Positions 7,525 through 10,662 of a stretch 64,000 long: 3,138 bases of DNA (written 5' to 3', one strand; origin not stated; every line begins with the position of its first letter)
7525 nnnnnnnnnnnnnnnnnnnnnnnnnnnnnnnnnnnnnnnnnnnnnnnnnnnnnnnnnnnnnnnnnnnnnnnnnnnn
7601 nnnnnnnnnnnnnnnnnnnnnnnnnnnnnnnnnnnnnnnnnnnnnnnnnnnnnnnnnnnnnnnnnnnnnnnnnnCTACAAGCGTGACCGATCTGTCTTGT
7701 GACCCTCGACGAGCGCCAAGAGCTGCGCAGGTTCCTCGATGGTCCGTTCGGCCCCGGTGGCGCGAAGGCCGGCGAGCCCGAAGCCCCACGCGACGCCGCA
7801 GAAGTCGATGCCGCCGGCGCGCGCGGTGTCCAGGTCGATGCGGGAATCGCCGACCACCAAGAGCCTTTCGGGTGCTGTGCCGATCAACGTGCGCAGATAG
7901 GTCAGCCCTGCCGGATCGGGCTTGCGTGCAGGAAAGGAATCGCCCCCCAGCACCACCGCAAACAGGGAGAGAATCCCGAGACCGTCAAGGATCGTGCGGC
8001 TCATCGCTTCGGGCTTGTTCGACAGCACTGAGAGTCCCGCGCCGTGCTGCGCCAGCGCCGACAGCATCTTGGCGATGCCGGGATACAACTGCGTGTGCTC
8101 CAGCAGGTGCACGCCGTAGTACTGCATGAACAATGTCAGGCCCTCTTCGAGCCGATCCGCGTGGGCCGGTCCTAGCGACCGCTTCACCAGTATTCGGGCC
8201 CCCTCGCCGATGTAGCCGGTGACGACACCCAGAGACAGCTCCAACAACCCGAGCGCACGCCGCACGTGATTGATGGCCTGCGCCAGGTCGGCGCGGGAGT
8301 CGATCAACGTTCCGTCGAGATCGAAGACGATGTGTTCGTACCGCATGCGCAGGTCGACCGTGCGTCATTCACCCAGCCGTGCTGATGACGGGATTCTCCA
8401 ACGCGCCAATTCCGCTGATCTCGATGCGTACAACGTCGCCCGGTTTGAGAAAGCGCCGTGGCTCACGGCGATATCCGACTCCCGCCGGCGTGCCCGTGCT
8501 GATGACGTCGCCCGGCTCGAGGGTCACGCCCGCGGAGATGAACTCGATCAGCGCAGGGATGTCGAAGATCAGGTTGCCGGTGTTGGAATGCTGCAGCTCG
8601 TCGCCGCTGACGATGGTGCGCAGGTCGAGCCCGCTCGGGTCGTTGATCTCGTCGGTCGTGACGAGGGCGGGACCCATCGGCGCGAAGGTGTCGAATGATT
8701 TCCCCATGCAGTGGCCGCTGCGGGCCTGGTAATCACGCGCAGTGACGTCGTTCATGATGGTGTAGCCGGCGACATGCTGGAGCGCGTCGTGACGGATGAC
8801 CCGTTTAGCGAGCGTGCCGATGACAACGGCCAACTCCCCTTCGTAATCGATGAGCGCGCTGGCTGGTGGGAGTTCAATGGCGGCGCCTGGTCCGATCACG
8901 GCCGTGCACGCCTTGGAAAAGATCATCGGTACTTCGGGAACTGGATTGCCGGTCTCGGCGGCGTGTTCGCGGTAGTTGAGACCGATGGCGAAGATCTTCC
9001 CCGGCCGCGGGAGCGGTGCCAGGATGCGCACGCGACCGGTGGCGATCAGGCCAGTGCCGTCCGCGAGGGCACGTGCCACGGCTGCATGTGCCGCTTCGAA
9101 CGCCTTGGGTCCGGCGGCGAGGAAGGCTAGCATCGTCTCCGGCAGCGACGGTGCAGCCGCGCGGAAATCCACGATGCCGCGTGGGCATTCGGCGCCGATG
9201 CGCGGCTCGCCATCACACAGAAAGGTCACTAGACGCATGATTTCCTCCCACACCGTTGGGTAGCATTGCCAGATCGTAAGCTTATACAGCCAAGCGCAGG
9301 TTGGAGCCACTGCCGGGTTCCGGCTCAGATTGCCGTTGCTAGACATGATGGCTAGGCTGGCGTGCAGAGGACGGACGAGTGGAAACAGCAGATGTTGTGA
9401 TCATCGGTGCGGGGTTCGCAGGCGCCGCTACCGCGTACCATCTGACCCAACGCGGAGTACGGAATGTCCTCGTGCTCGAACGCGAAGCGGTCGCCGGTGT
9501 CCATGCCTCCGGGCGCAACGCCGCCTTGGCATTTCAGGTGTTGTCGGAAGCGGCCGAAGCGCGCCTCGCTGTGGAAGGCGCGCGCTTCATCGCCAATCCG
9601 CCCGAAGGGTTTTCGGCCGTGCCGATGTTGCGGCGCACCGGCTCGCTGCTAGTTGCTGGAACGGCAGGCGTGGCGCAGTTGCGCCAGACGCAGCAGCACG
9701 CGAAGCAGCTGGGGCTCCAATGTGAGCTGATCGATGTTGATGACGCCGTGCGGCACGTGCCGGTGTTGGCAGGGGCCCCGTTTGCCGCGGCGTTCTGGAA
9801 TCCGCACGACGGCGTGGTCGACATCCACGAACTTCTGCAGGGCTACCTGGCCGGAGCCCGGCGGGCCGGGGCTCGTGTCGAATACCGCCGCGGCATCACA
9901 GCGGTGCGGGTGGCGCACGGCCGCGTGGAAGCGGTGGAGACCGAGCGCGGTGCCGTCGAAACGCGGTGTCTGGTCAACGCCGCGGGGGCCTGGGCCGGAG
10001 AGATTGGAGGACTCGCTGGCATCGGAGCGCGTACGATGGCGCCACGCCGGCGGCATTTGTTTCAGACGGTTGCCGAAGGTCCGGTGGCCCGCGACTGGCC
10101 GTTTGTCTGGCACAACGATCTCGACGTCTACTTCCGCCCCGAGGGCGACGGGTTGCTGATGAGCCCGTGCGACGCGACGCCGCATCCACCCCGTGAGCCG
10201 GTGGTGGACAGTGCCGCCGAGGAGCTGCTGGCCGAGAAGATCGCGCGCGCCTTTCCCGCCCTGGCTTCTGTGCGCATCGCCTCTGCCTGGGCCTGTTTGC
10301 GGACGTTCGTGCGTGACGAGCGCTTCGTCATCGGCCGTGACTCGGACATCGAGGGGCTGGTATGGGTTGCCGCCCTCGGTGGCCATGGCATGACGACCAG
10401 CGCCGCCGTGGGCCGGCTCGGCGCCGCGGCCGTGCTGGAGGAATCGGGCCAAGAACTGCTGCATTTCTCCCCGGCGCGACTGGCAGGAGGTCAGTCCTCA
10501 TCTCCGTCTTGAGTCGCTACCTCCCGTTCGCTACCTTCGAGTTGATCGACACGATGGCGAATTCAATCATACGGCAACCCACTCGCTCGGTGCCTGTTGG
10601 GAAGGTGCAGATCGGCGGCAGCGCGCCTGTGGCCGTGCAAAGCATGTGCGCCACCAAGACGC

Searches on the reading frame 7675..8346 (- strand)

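Call 53: search_protein_families(library=pfam, proteins=[window:7675-8346:-], max_evalue=0.001)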
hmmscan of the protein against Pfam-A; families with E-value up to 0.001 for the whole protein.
window:7675-8346:- (223 aa): 5 families
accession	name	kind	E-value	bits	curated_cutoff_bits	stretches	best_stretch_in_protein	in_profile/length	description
PF13419.12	HAD_2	-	1.2e-30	107.4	23.8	1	6-185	1-178/178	Haloacid dehalogenase-like hydrolase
PF00702.32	Hydrolase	-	9.4e-25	88.6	26.4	1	4-179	2-191/191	haloacid dehalogenase-like hydrolase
PF12710.13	HAD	-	9.1e-10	39.7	27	1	6-176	1-189/189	haloacid dehalogenase-like hydrolase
PF13242.12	Hydrolase_like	-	2.1e-06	28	22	1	140-189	2-52/75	HAD-hyrolase-like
PF13344.12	Hydrolase_6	-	0.00029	21.3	27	0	81-119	9-47/101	Haloacid dehalogenase-like hydrolase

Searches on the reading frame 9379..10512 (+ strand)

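Call 53: search_protein_families(library=pfam, proteins=[window:9379-10512:+], max_evalue=0.001)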
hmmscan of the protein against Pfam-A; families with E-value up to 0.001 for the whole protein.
window:9379-10512:+ (377 aa): 8 families
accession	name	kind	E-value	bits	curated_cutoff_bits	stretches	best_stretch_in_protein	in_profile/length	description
PF01266.30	DAO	-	1.3e-63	216.1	27.9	1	5-349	1-351/353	FAD dependent oxidoreductase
PF13450.12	NAD_binding_8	-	2.2e-07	31.5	21.9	1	8-46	1-38/68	NAD(P)-binding Rossmann-like domain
PF01494.25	FAD_binding_3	-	4.4e-05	23.3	22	1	4-38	2-35/349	FAD binding domain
PF13738.12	Pyr_redox_3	-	4.8e-05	23.2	30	1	7-38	1-32/305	Pyridine nucleotide-disulphide oxidoreductase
PF07992.20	Pyr_redox_2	-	5.7e-05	23.1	26.1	1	5-38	2-36/291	Pyridine nucleotide-disulphide oxidoreductase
PF01946.23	Thi4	-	0.00031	20.5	26.2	1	3-44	17-58/235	Thi4 family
PF00890.30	FAD_binding_2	-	0.00046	19.9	20.4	0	5-50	1-48/414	FAD binding domain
PF01488.26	Shikimate_DH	-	0.0006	20.3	24.3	0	2-37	11-46/138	Shikimate / quinate 5-dehydrogenase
